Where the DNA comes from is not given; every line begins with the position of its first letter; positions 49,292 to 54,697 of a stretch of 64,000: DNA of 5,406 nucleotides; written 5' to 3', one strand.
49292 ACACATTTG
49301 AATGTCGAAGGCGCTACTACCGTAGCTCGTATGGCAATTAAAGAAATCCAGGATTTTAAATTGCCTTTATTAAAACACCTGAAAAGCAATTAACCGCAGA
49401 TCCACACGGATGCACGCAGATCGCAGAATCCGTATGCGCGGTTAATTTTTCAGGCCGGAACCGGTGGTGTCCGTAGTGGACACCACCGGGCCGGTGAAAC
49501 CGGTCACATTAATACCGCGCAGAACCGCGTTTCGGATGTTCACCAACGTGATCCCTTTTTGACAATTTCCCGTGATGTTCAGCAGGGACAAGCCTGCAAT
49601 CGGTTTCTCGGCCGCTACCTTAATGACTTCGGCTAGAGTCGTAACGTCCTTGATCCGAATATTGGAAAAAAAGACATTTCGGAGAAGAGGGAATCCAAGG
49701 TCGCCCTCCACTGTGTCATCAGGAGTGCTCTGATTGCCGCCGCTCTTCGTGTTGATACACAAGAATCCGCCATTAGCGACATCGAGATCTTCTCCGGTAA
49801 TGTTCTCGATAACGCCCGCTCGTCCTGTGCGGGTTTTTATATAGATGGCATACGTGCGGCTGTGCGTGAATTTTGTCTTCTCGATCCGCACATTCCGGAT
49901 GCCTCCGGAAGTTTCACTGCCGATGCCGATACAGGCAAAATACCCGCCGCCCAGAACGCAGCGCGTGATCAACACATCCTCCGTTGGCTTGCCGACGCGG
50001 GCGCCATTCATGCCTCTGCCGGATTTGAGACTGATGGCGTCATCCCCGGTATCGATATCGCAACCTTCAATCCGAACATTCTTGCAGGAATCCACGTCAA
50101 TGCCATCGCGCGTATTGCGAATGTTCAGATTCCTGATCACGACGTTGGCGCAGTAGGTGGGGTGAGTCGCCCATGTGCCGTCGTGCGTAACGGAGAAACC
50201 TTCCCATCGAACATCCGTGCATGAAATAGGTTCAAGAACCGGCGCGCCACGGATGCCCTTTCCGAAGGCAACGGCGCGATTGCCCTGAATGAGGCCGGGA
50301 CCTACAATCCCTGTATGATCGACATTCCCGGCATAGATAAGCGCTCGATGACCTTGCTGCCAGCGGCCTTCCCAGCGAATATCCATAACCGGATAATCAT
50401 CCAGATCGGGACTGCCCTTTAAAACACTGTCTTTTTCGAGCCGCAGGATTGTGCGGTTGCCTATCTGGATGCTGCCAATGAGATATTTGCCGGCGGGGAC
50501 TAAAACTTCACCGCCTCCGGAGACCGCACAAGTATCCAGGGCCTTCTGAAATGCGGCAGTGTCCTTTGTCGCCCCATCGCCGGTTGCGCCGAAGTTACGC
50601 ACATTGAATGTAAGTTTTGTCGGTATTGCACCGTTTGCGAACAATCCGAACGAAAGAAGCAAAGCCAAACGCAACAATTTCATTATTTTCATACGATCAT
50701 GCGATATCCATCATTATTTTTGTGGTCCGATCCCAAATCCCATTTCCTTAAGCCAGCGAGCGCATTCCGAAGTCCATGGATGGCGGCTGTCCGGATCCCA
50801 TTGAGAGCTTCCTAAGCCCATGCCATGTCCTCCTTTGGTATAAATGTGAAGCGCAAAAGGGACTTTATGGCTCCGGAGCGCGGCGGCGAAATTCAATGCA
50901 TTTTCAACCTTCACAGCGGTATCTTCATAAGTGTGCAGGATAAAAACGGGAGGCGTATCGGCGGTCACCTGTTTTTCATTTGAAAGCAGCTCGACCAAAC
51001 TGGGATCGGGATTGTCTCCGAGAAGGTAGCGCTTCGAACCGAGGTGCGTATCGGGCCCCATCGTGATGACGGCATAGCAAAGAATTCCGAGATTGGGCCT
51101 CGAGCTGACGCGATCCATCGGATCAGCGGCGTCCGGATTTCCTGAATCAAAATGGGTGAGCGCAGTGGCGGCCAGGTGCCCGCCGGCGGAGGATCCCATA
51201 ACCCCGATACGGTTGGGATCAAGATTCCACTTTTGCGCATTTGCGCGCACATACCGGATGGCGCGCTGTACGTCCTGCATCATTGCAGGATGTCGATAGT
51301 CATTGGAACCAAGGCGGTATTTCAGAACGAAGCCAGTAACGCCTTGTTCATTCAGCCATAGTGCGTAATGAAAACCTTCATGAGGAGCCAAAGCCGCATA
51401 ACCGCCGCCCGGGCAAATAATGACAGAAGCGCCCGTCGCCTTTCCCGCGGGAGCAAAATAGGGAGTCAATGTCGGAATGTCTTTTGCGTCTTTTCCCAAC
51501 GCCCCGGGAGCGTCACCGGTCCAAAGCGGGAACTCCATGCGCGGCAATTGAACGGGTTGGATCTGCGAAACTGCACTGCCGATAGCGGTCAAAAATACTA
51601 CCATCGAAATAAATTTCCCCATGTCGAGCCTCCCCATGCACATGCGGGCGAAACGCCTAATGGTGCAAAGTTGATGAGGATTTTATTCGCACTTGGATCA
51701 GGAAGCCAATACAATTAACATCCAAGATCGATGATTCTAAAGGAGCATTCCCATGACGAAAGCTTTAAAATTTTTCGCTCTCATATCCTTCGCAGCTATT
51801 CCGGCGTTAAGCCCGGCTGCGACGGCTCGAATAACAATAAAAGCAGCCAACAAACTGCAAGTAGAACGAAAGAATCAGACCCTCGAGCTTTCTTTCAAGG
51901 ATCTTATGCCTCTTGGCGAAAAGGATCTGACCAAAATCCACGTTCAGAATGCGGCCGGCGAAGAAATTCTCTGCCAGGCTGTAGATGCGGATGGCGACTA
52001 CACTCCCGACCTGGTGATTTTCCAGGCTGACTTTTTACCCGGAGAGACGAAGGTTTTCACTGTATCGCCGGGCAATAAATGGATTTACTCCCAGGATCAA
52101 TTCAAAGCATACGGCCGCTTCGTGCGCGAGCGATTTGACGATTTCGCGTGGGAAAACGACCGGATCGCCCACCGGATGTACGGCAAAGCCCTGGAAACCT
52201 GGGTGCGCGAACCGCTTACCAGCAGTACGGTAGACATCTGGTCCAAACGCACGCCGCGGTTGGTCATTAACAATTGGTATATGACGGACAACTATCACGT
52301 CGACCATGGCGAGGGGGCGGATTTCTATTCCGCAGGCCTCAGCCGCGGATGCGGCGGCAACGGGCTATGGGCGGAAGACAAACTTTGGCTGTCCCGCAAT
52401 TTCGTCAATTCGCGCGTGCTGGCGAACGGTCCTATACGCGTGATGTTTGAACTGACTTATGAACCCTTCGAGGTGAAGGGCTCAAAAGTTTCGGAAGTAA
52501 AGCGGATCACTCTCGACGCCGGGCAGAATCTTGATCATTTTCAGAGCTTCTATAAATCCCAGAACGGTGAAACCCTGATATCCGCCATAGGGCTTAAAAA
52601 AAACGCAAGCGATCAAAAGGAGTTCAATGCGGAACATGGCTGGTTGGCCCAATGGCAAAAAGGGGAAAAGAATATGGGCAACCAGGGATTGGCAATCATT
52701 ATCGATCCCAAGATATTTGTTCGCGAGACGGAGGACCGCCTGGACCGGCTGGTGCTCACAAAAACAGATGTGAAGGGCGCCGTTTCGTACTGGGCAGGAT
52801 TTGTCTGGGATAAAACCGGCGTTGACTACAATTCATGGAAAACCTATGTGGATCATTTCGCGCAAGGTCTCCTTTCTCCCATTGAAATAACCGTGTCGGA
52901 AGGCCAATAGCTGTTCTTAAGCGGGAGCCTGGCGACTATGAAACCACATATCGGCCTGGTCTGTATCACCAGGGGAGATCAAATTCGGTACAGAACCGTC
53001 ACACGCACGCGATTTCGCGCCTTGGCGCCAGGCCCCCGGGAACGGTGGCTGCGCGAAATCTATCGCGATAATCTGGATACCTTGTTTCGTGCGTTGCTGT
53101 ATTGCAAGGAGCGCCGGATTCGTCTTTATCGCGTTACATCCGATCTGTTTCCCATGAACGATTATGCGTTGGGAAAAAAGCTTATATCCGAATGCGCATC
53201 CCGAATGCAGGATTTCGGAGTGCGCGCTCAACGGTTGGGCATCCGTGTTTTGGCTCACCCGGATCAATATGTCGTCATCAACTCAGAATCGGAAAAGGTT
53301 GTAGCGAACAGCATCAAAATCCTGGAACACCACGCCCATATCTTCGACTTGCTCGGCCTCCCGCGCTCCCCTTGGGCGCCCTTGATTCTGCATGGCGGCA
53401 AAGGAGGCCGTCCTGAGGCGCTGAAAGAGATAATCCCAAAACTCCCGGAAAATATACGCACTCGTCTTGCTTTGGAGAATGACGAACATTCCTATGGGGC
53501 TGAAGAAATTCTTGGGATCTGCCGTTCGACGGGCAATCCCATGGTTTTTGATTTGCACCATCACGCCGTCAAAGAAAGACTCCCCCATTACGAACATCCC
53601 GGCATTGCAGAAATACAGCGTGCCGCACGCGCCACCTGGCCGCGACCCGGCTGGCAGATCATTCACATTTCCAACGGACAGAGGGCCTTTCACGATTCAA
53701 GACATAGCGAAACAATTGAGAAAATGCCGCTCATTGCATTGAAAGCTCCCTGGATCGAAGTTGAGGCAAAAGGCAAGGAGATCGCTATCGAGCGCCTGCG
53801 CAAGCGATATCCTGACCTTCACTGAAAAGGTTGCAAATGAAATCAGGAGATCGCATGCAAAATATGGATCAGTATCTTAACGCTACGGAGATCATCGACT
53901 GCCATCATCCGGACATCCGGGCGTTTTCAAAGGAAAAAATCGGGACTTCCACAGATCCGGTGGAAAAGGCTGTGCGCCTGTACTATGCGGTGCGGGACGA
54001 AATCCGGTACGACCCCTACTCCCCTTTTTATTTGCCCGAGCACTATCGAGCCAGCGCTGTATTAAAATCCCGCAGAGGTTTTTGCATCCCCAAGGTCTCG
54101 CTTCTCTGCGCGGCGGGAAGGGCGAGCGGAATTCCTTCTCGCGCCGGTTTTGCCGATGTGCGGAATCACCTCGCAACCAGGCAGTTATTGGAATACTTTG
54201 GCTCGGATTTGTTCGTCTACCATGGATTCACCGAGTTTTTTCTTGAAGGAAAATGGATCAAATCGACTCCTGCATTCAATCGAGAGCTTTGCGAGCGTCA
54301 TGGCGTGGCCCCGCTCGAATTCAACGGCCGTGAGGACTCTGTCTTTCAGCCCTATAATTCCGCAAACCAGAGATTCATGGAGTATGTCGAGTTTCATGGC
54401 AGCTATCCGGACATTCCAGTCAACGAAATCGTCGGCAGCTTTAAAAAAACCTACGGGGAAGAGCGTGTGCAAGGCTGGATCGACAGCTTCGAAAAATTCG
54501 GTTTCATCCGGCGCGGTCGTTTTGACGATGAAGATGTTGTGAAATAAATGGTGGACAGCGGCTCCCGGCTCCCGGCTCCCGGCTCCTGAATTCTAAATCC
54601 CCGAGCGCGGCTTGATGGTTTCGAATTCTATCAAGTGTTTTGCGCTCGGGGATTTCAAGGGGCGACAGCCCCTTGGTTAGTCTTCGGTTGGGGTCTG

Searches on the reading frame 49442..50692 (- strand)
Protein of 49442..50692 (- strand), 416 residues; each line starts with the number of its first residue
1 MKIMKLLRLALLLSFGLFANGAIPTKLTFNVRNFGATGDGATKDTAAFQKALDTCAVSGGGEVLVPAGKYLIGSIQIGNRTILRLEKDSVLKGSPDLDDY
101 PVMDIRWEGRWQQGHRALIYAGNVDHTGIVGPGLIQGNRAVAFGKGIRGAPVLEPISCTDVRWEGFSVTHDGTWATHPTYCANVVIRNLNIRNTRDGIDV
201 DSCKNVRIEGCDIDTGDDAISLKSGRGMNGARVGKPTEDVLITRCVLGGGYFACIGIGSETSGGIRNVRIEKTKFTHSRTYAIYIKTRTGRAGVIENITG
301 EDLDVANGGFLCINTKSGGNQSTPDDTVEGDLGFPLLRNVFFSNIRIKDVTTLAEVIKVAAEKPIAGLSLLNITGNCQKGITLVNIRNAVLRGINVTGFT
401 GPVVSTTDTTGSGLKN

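Call 8: search_protein_families(library=pfam, proteins=[window:49442-50692:-])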
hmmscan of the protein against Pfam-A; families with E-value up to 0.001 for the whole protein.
window:49442-50692:- (416 aa): 3 families
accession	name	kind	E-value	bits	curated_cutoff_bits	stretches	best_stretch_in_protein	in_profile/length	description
PF00295.23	Glyco_hydro_28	-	1.2e-14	54.6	22.9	1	109-305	43-240/324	Glycosyl hydrolases family 28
PF12708.12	Pect-lyase_RHGA_epim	-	6.4e-13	49.4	27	1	29-74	2-48/213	Rhamnogalacturonase A/epimerase, pectate lyase-like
PF13229.12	Beta_helix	-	7.5e-07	29.3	25.9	1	179-297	52-156/158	Right handed beta helix region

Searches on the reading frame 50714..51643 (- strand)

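Call 8: search_protein_families(library=pfam, proteins=[window:50714-51643:-])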
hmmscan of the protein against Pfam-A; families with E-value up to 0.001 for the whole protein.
window:50714-51643:- (309 aa): 6 families
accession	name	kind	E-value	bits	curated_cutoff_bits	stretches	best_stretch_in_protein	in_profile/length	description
PF20434.5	BD-FAE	-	4.6e-25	88.8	26.8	1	67-256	9-215/215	BD-FAE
PF00326.27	Peptidase_S9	-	4.3e-16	59.5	22.6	2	205-281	115-195/213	Prolyl oligopeptidase family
PF07859.19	Abhydrolase_3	-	1.5e-14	54.7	25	1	104-275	32-208/210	alpha/beta hydrolase fold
PF01738.24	DLH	-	3e-05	24.1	21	0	228-275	141-188/217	Dienelactone hydrolase family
PF00135.34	COesterase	-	3.2e-05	23.5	27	1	118-163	157-202/515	Carboxylesterase family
PF12146.15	Hydrolase_4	-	0.00098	18.9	27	0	224-274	185-233/239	Serine aminopeptidase, S33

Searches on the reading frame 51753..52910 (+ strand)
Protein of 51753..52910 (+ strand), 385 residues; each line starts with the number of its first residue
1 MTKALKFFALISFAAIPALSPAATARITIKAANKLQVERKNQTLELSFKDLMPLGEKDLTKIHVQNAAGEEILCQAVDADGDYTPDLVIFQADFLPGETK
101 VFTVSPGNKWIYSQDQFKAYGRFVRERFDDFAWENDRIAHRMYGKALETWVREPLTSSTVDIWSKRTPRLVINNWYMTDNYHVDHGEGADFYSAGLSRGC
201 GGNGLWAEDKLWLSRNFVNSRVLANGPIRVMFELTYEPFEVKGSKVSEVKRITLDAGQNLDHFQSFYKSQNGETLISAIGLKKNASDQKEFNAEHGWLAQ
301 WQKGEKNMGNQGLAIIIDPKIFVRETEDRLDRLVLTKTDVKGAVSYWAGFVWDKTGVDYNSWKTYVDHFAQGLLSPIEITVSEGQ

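Call 8: search_protein_families(library=pfam, proteins=[window:51753-52910:+])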
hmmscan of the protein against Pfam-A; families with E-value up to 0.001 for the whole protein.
window:51753-52910:+ (385 aa): 1 family
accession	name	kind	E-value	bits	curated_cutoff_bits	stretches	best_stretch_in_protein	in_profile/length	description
PF16153.10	DUF4861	-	7.4e-79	265.9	22.3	1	32-379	2-380/380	Domain of unknown function (DUF4861)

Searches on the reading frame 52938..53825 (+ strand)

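Call 8: search_protein_families(library=pfam, proteins=[window:52938-53825:+])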
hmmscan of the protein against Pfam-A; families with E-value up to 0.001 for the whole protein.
window:52938-53825:+ (295 aa): 1 family
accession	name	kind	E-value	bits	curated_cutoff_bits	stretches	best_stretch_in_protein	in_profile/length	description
PF03851.20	UvdE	-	4e-61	207.1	24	1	5-265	1-268/275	UV-endonuclease UvdE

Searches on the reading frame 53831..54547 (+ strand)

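Call 45: search_protein_families(library=pfam, proteins=[window:53831-54547:+], max_evalue=0.01)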
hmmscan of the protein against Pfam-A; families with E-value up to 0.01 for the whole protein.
window:53831-54547:+ (238 aa): 1 family
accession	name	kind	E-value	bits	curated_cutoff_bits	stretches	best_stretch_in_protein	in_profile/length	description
PF01841.26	Transglut_core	-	6.8e-18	65.4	23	1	31-144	2-105/108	Transglutaminase-like superfamily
